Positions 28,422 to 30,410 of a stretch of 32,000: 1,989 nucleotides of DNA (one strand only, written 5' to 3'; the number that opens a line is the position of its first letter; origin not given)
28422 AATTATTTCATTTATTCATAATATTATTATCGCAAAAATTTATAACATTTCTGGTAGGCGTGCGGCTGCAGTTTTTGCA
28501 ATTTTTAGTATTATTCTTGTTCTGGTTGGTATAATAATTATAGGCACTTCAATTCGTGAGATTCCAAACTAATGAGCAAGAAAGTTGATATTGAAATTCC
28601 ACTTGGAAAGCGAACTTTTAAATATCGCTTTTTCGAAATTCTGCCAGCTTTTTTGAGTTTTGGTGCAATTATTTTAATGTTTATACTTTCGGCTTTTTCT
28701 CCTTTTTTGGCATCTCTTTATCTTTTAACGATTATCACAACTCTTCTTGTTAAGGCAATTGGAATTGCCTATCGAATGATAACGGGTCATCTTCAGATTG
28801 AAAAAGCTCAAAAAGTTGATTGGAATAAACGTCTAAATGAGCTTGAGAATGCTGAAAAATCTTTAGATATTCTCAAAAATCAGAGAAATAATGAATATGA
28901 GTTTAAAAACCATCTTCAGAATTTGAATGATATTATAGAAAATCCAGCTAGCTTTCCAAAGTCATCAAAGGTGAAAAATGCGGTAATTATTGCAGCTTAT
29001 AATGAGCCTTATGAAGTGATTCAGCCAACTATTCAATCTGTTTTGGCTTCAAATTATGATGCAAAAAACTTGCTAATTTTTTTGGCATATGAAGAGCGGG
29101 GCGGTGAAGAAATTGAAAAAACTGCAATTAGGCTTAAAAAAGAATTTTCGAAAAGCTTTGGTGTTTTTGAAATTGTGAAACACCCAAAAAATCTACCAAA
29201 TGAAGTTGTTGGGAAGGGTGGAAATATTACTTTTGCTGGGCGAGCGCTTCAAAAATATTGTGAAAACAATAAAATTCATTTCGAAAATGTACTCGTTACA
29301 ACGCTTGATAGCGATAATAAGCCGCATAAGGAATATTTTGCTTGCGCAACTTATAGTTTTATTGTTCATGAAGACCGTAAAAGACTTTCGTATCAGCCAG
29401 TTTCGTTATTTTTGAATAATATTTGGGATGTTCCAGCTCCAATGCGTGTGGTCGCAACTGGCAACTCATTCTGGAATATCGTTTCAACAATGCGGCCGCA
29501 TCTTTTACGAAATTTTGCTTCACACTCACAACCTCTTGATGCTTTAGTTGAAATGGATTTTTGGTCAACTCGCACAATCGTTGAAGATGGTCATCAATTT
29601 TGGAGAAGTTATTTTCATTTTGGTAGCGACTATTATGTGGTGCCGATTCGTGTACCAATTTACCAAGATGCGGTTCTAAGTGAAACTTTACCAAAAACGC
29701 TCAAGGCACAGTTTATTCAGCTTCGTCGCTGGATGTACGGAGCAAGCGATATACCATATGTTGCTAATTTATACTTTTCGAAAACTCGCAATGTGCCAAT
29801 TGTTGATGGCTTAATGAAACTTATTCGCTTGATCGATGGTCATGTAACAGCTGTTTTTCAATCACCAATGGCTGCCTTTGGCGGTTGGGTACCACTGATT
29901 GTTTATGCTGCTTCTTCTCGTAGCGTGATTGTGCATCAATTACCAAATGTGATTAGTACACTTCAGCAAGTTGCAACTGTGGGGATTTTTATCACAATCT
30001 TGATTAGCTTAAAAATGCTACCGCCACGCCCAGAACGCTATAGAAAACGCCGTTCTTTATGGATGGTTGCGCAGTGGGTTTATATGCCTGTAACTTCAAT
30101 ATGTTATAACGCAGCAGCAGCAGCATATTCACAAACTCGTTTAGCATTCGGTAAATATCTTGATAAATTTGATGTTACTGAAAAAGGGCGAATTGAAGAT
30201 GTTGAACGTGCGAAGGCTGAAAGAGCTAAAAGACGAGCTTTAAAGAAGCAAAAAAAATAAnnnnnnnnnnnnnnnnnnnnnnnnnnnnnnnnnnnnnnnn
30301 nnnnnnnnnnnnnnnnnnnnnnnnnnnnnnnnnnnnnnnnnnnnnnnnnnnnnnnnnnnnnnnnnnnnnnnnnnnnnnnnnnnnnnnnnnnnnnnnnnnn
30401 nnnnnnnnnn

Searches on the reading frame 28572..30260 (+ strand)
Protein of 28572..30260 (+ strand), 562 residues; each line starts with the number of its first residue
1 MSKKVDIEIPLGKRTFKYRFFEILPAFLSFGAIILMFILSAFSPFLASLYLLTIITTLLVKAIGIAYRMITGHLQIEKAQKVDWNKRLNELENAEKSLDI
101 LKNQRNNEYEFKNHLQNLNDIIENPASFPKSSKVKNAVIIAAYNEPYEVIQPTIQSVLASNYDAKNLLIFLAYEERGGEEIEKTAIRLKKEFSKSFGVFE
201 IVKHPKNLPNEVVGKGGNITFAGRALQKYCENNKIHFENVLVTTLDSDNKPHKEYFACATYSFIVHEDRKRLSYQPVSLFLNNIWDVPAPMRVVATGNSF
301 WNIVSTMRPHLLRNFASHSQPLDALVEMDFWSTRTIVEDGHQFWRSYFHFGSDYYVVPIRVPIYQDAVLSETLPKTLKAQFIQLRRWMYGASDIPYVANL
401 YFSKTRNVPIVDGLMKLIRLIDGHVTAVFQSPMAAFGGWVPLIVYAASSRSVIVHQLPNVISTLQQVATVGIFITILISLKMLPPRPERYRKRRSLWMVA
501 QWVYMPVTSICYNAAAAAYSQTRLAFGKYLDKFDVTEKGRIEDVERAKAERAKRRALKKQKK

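Call 11: find_encoding_contigs(protein=window:28572-30260:+, flank=10000, max_places=6)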
Protein window:28572-30260:+ (562 aa): 19 contigs read that carry it; 6 places shown.
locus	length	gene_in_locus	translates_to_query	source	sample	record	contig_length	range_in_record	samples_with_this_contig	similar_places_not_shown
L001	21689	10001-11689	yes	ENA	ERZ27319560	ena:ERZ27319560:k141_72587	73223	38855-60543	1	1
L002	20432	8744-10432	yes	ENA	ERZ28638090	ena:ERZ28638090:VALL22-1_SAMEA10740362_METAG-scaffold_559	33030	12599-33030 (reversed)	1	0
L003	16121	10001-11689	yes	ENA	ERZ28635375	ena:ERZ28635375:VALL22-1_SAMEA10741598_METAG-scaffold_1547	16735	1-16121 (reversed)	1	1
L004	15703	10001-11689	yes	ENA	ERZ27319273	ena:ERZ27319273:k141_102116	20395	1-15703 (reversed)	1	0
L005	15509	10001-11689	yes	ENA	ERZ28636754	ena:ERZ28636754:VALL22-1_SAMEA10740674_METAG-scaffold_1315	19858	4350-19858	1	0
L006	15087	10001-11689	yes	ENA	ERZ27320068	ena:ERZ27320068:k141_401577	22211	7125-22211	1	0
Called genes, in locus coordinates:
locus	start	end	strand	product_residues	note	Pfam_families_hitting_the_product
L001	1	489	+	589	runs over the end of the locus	PF05157:MshEN, PF00437:T2SSE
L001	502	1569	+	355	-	PF00437:T2SSE, PF13401:AAA_22 (faint)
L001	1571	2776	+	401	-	PF28597:T2SSF_N, PF00482:T2SSF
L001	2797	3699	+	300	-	PF06750:A24_N_bact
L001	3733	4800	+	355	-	-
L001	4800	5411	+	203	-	-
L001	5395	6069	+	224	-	-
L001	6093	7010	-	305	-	PF02899:Phage_int_SAM_1, PF13102:Phage_int_SAM_5, PF13495:Phage_int_SAM_4 (weak), PF00589:Phage_integrase, PF22823:MrpR_C_cat (weak)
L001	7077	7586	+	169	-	PF00334:NDK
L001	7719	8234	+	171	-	PF03703:bPH_2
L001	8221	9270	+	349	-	PF13624:SurA_N_3, PF13623:SurA_N_2 (weak)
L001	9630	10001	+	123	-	-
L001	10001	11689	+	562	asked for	PF13632:Glyco_trans_2_3 (weak)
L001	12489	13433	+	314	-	PF13651:EcoRI_methylase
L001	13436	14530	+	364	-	PF03235:GmrSD_N, PF01844:HNH, PF14279:HNH_5 (weak)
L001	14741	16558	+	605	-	PF07973:tRNA_SAD, PF00587:tRNA-synt_2b, PF03129:HGTP_anticodon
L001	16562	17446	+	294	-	PF01745:IPT (weak), PF01715:IPPT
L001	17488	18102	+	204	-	-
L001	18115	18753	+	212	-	PF13483:Lactamase_B_3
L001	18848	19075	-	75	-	PF00830:Ribosomal_L28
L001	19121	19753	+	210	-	PF02163:Peptidase_M50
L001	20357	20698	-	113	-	PF00453:Ribosomal_L20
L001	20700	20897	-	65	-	PF01632:Ribosomal_L35p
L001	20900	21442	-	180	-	PF05198:IF3_N, PF00707:IF3_C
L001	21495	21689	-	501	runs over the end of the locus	PF05362:Lon_C (weak), PF13541:ChlI, PF00158:Sigma54_activat, PF01078:Mg_chelatase, PF00004:AAA (weak), PF07728:AAA_5, PF13401:AAA_22 (weak), PF13335:Mg_chelatase_C, +2 more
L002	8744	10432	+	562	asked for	PF13632:Glyco_trans_2_3 (weak)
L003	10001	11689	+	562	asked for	PF13632:Glyco_trans_2_3 (weak)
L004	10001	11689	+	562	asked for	PF13632:Glyco_trans_2_3 (weak)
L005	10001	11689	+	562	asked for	PF13632:Glyco_trans_2_3 (weak)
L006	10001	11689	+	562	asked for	PF13632:Glyco_trans_2_3 (weak)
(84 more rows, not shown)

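Call 13: find_homologous_proteins(query=L001:12489-13430:+, max_evalue=1e-20)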
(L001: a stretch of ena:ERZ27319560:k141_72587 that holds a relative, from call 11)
Query L001:12489-13430:+ (314 aa): 8000 proteins with E <= 1e-20 among 8000 candidates; the best 120 are listed.
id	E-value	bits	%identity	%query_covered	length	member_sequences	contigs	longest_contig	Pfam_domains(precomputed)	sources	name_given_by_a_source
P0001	6.3e-174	596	80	100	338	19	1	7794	PF13651.12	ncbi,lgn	-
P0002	7.5e-172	589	92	88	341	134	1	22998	PF13651.12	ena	-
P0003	2.4e-163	561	97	81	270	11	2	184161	PF13651.12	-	-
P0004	1.5e-160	552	78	98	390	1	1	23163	PF13651.12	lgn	-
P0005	2.6e-149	515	74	100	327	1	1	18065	PF13651.12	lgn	-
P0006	9.9e-147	506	77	98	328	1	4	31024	PF13651.12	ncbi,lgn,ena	-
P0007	2.2e-145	502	71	100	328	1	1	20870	PF13651.12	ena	-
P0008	1.1e-141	490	71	98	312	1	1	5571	PF13651.12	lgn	-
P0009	2.0e-136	472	-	-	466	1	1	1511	PF02384.23,PF13651.12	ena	-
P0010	1.1e-123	431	64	100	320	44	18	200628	PF13651.12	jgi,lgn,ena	jgi:modification methylase ecoRI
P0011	1.9e-123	430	63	99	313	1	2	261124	PF13651.12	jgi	-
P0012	3.0e-123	429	62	99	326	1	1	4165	PF13651.12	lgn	-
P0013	7.1e-123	428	79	74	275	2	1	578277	PF13651.12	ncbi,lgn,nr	ncbi:MAG: adenine-specific methyltransferase EcoRI family protein [bacterium]|nr:adenine-specific me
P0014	1.3e-122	427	65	98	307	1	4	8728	PF13651.12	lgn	-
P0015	2.2e-122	426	63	100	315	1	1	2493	PF13651.12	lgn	-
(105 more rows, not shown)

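Call 14: find_related_loci(query=L001:12489-13430:+, collection=genome_contigs, flank=4000)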
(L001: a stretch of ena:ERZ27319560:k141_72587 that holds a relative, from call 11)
Query L001:12489-13430:+ (314 aa) in genome_contigs; peptide patterns used: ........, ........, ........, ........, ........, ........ (x = any residue, [..] = any of these).
184 stretches matched a pattern; 124 encode a relative of the query (tblastn E <= 1e-3); the best 80 are kept; 80 distinct loci.
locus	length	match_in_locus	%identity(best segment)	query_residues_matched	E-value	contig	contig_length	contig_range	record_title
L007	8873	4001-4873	77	1-308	1e-151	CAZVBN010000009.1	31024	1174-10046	MAG TPA_asm: uncultured Candidatus Saccharibacteria bacterium isolate binchicken_co35_282 genome assembly, contig: NODE_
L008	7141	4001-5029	54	3-314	5e-110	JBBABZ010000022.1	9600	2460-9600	MAG: Candidatus Paceibacterota bacterium isolate SO_2017_LW1_35 NODE_6430_length_9600_cov_2.761427_LW64-88_2017, whole g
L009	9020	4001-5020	53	3-311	6e-109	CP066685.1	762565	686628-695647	MAG: Candidatus Levyibacteriota bacterium isolate NC_groundwater_389_Ag_B-0.1um_36_40 chromosome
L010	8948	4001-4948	55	3-312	4e-108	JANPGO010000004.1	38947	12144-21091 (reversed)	MAG: Candidatus Gracilibacteria bacterium isolate VAR_69_metabat_328 VAR_69_k141_2195148, whole genome shotgun sequence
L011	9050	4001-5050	52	3-310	2e-105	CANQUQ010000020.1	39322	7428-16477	MAG: uncultured Acetatifactor sp. isolate Lapin-032__bin19 genome assembly, contig: Lapin-032__NODE_1689_length_39322_co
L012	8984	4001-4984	55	1-311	1e-105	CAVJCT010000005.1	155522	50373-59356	Flexilinea sp. isolate H07650-L1_cleanbin_000001 genome assembly, contig: Spades_H07650-L1_contig_6, whole genome shotgu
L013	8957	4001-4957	53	2-283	2e-105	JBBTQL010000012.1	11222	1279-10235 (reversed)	MAG: Patescibacteria group bacterium isolate H43-bin081_1 H43_bin081_1_000000000012, whole genome shotgun sequence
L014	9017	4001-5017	52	3-308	2e-104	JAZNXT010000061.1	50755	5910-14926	MAG: Victivallales bacterium isolate T1900044778_TS20190244.MAGScoT_cleanbin_000024 SGB_2527_k141_2085133, whole genome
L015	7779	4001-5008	52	3-307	2e-104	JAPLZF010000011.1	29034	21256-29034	MAG: Candidatus Staskawiczbacteria bacterium isolate LacPavin_0920_WC90_MAG_38_16 LacPavin_0920_WC90_scaffold_1516779, w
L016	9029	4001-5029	51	3-314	1e-104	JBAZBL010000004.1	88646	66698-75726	MAG: Candidatus Paceibacterota bacterium isolate SO_2017_GW1_111 NODE_1632_length_88646_cov_1.507699_OW334_2017, whole g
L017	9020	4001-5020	51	3-311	2e-104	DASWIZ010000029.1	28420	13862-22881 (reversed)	MAG TPA_asm: Candidatus Paceibacterota bacterium isolate SMAG_U2882 k141_256092, whole genome shotgun sequence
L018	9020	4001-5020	51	3-311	3e-104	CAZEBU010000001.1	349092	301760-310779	MAG TPA_asm: uncultured Candidatus Saccharibacteria bacterium isolate SRP128015_co2_294 genome assembly, contig: NODE_1_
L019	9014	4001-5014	51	3-311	9e-104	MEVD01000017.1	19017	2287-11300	MAG: candidate division WWE3 bacterium RIFCSPHIGHO2_02_FULL_38_14 rifcsphigho2_02_scaffold_4786, whole genome shotgun se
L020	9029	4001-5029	51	1-310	2e-103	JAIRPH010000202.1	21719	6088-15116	MAG: Spirochaetaceae bacterium isolate Cf509_bin31 k119_623185, whole genome shotgun sequence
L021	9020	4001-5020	50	3-310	1e-102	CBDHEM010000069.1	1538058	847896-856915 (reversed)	MAG: Leptonemataceae bacterium isolate ad4b034e-9c21-4e28-ac59-376fc30e4627 genome assembly, contig: contig_69, whole ge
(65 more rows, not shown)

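Call 15: find_related_loci(query=L001:12489-13430:+, collection=metagenome_contigs, flank=4000)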
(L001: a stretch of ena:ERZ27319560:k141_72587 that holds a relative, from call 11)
Query L001:12489-13430:+ (314 aa) in metagenome_contigs; peptide patterns used: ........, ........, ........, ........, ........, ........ (x = any residue, [..] = any of these).
402 stretches matched a pattern; 324 encode a relative of the query (tblastn E <= 1e-3); the best 80 are kept; 80 distinct loci.
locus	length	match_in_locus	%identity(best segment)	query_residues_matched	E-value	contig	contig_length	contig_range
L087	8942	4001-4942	99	1-314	0e+0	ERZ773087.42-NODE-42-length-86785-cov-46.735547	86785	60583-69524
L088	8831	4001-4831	93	1-277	3e-177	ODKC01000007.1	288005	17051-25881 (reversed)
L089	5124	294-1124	91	1-277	1e-176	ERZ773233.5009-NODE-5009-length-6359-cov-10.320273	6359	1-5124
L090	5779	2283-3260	58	3-314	7e-118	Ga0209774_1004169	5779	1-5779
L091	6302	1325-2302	57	3-314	2e-117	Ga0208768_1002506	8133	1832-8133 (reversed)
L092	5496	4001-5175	62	3-311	9e-115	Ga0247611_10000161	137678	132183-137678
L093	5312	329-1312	56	1-313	2e-114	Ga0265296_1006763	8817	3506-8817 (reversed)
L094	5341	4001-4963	55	2-311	5e-113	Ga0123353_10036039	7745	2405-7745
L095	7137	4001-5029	54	3-314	4e-110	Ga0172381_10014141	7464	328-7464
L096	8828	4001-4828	59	2-277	1e-109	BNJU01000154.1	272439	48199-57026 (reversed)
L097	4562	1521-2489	56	1-283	1e-109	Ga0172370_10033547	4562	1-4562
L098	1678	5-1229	55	1-312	6e-117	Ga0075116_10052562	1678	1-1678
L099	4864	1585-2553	56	1-283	2e-109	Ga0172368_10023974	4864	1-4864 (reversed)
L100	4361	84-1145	54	1-310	1e-109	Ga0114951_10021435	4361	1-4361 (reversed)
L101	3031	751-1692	55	3-311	1e-111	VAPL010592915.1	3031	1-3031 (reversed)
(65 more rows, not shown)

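Call 19: find_encoding_contigs(protein=P0001, flank=3000, max_places=2)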
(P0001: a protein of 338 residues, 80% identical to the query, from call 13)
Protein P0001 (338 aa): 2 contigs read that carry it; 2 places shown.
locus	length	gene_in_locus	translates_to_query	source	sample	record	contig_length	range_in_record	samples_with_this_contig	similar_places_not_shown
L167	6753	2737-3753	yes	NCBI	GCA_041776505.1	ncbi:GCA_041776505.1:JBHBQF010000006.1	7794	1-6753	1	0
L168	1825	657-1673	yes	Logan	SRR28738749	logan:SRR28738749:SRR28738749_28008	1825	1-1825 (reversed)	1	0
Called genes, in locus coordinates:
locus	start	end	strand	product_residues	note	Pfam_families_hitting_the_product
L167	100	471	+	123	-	-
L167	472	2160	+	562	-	PF13632:Glyco_trans_2_3 (weak)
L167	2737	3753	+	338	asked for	PF13651:EcoRI_methylase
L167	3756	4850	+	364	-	PF03235:GmrSD_N, PF01844:HNH, PF14279:HNH_5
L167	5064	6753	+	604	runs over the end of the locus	PF07973:tRNA_SAD, PF00587:tRNA-synt_2b, PF03129:HGTP_anticodon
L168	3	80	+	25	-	?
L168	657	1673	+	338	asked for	PF13651:EcoRI_methylase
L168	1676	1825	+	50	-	?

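Call 20: find_encoding_contigs(protein=P0004, flank=3000, max_places=2)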
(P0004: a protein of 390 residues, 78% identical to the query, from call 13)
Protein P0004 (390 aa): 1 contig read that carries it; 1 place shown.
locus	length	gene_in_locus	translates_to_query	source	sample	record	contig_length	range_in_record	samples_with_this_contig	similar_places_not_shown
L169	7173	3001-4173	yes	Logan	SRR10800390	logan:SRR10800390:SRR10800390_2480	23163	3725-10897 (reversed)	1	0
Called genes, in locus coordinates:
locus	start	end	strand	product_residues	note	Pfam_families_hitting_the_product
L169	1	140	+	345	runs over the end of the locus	PF13623:SurA_N_2 (faint), PF13624:SurA_N_3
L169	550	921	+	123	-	-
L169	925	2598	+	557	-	PF13632:Glyco_trans_2_3 (weak)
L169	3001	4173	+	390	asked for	PF13651:EcoRI_methylase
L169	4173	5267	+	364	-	PF03235:GmrSD_N, PF01844:HNH, PF14279:HNH_5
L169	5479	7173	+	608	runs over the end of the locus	PF07973:tRNA_SAD, PF00587:tRNA-synt_2b, PF03129:HGTP_anticodon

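Call 21: find_encoding_contigs(protein=P0005, flank=3000, max_places=2)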
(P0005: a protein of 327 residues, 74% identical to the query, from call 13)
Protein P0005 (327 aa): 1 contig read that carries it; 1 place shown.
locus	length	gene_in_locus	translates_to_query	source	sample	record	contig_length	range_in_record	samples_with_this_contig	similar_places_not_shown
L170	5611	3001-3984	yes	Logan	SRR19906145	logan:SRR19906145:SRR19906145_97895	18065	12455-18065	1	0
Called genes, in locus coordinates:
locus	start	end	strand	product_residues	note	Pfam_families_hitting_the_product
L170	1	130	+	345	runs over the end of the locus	PF13624:SurA_N_3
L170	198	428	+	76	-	-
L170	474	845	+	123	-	-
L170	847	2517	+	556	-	PF13632:Glyco_trans_2_3 (weak)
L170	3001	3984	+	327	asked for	PF13651:EcoRI_methylase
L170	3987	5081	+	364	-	PF03235:GmrSD_N, PF02945:Endonuclease_7 (faint), PF01844:HNH, PF14279:HNH_5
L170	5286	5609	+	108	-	?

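Call 22: find_encoding_contigs(protein=P0007, flank=3000, max_places=2)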
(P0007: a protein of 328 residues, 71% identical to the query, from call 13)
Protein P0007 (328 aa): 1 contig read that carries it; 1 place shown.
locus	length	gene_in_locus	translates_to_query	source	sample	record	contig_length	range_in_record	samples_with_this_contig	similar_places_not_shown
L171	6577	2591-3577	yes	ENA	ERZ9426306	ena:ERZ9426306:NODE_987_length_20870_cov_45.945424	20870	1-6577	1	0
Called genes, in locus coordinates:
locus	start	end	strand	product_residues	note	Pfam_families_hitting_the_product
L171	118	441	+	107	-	-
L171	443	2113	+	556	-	PF13632:Glyco_trans_2_3 (weak)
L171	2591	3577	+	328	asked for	PF13651:EcoRI_methylase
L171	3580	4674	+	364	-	PF03235:GmrSD_N, PF01844:HNH, PF14279:HNH_5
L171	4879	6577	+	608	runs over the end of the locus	PF07973:tRNA_SAD, PF00587:tRNA-synt_2b, PF03129:HGTP_anticodon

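Call 23: find_encoding_contigs(protein=P0008, flank=3000, max_places=2)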
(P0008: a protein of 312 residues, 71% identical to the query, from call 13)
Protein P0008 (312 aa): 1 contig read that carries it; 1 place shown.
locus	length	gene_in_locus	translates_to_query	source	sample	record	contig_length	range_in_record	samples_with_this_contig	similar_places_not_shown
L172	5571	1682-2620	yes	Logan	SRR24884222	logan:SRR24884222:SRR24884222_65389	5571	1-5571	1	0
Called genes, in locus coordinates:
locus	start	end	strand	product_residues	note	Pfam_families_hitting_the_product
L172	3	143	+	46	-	?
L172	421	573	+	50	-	-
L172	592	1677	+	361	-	PF03235:GmrSD_N, PF01844:HNH, PF14279:HNH_5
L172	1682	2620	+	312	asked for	PF13651:EcoRI_methylase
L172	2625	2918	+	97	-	-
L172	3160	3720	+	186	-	-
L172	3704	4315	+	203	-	-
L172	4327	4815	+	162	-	PF05198:IF3_N, PF00707:IF3_C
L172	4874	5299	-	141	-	-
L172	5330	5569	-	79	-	?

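Call 24: find_encoding_contigs(protein=P0002, flank=3000, max_places=3)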
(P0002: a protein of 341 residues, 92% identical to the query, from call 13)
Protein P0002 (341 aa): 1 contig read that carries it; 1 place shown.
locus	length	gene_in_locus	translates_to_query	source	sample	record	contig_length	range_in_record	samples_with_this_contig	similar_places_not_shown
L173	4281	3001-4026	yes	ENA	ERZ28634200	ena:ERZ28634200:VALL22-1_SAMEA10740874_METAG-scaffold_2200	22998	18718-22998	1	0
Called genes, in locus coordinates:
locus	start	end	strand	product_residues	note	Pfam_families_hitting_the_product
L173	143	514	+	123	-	-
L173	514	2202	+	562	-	PF13632:Glyco_trans_2_3 (weak)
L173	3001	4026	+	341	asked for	PF13651:EcoRI_methylase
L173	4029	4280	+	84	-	?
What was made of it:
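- The locus is syntenic, not mobile, within the lineage (calls 19-24).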

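Call 63: search_dna_similar(query=L001:12489-13430:+, collection=plasmids, mode=protein, max_rows=12)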
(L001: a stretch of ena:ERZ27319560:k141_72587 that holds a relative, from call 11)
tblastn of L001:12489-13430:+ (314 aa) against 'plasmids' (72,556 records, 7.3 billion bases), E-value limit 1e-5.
Records with a match: 77; places in all: 83; records where one place covers at least 80% of the query: 63.
Best place of each record, by identity: <60% 77.
By first word of the organism name: Enterococcus 12; Lactiplantibacillus 9; Escherichia 6; Raoultella 4; Variovorax 3; Klebsiella 3; Leuconostoc 3; Rhodococcus 3; Apilactobacillus 3; uncultured 2; and 24 more.
By predicted mobility (MOB-suite, as given by PLSDB): non-mobilizable 34; mobilizable 29; conjugative 14.
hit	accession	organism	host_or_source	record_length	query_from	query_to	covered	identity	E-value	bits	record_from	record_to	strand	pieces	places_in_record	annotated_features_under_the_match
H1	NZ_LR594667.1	Variovorax sp. SRS16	linuron-contaminated soil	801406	2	311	99%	52.3%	4e-90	300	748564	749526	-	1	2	adenine-specific methyltransferase EcoRI family protein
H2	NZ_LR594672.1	Variovorax sp. PBL-E5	linuron-contaminated soil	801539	2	311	99%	52.3%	4e-90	300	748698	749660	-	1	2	adenine-specific methyltransferase EcoRI family protein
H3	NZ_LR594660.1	Variovorax sp. PBL-H6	linuron-contaminated soil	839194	2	311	99%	52.3%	4e-90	300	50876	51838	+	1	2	adenine-specific methyltransferase EcoRI family protein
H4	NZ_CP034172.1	Chryseobacterium taklimakanense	Homo sapiens,Blood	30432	2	312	97%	52.5%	1e-66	300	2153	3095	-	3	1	DUF262 domain-containing protein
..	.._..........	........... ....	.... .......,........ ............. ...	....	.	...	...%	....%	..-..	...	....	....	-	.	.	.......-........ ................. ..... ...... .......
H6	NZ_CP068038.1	Escherichia coli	swine,intestinal tract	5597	2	314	100%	49.6%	7e-79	268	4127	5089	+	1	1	adenine-specific methyltransferase EcoRI family protein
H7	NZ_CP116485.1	Escherichia coli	Homo sapiens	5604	2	314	100%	49.6%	7e-79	268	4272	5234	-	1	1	adenine-specific methyltransferase EcoRI family protein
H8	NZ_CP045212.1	Escherichia coli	Ground beef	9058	2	314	100%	49.6%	7e-79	268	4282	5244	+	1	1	adenine-specific methyltransferase EcoRI family protein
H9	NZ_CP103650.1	Escherichia coli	Homo sapiens,blood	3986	2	314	100%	49.6%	1e-78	267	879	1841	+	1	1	adenine-specific methyltransferase EcoRI family protein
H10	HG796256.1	uncultured bacterium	-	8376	3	311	98%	50.2%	1e-85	287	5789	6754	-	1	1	CDS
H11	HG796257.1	uncultured bacterium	-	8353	3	312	99%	49.8%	8e-87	291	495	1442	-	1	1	CDS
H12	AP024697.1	Escherichia coli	Homo sapiens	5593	2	314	100%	49.3%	1e-78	267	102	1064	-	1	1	putative adenine-specific methylase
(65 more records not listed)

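Call 64: get_annotated_region(hit=H6, flank=3000)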
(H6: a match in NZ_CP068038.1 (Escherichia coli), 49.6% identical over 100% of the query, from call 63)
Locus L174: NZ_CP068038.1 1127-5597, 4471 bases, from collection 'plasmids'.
description: Escherichia coli strain U90 plasmid pU90-3, complete sequence
organism: Escherichia coli (NCBI taxid 562)
taxonomy: Bacteria; Pseudomonadota; Gammaproteobacteria; Enterobacterales; Enterobacteriaceae; Escherichia; Escherichia coli
host: -; source: swine,intestinal tract; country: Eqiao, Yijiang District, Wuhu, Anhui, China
typing (MOB-suite, as given by PLSDB): mobilizable; replicon rep_cluster_2350,rep_cluster_2370; relaxase MOBP
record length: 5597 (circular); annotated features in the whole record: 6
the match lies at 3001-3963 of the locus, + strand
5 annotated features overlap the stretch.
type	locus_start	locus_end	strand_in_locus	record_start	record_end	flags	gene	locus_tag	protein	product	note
CDS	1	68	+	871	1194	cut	-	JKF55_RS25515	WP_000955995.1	plasmid mobilization relaxosome protein MobC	-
CDS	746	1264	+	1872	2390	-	-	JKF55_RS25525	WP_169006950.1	MbeB family mobilization protein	-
CDS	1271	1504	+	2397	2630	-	-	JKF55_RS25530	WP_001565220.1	MbeD family mobilization/exclusion protein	-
CDS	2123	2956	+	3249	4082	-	-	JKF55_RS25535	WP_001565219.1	type-2 restriction enzyme EcoRI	-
CDS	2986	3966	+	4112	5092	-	-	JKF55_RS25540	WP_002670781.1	adenine-specific methyltransferase EcoRI family protein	-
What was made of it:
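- Closest known: Known control of type II restriction-modification operons: C. Same: The methyltransferase here is 49.6% identical to M.EcoRI (calls 63, 64).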

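Call 65: get_annotated_region(hit=H4, flank=2500)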
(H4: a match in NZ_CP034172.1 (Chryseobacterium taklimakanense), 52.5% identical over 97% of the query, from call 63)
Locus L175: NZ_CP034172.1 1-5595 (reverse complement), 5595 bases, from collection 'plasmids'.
description: Chryseobacterium taklimakanense strain H4753 plasmid unnamed, complete sequence
organism: Chryseobacterium taklimakanense (NCBI taxid 536441)
taxonomy: Bacteria; Bacteroidota; Flavobacteriia; Flavobacteriales; Weeksellaceae; Chryseobacterium; Chryseobacterium taklimakanense
host: -; source: Homo sapiens,Blood; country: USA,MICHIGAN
typing (MOB-suite, as given by PLSDB): mobilizable; relaxase MOBB
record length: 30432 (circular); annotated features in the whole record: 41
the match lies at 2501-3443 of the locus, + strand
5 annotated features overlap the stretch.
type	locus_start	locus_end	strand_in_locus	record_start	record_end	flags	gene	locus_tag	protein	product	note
CDS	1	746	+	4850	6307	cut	-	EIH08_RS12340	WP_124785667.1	hypothetical protein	-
CDS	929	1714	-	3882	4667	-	-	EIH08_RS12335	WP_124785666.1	lytic transglycosylase domain-containing protein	-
CDS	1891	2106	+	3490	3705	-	-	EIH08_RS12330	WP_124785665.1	hypothetical protein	-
CDS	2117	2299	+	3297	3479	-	-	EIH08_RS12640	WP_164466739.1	hypothetical protein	-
CDS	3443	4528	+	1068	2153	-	-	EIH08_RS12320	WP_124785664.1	DUF262 domain-containing protein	-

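Call 67: search_protein_families(library=pfam, proteins=[L001:12489-13433:+, L001:13436-14530:+], max_evalue=0.01)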
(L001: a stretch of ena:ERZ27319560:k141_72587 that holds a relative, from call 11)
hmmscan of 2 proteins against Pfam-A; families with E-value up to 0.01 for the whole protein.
L001:12489-13433:+ (314 aa): 1 family
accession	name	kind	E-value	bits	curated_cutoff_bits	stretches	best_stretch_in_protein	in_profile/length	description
PF13651.11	EcoRI_methylase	-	1.7e-116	389.8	26.4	1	5-309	1-344/345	Adenine-specific methyltransferase EcoRI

L001:13436-14530:+ (364 aa): 3 families
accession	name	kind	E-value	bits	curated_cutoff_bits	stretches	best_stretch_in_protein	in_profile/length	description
PF03235.19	GmrSD_N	-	1.9e-20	74.3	33.2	1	20-158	11-198/199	GmrSD restriction endonuclease, N-terminal domain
PF01844.29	HNH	-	2.1e-12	47.4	21.4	1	319-363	1-46/47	HNH endonuclease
PF14279.12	HNH_5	-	3.5e-08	33.7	27.5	1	319-361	1-43/56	HNH endonuclease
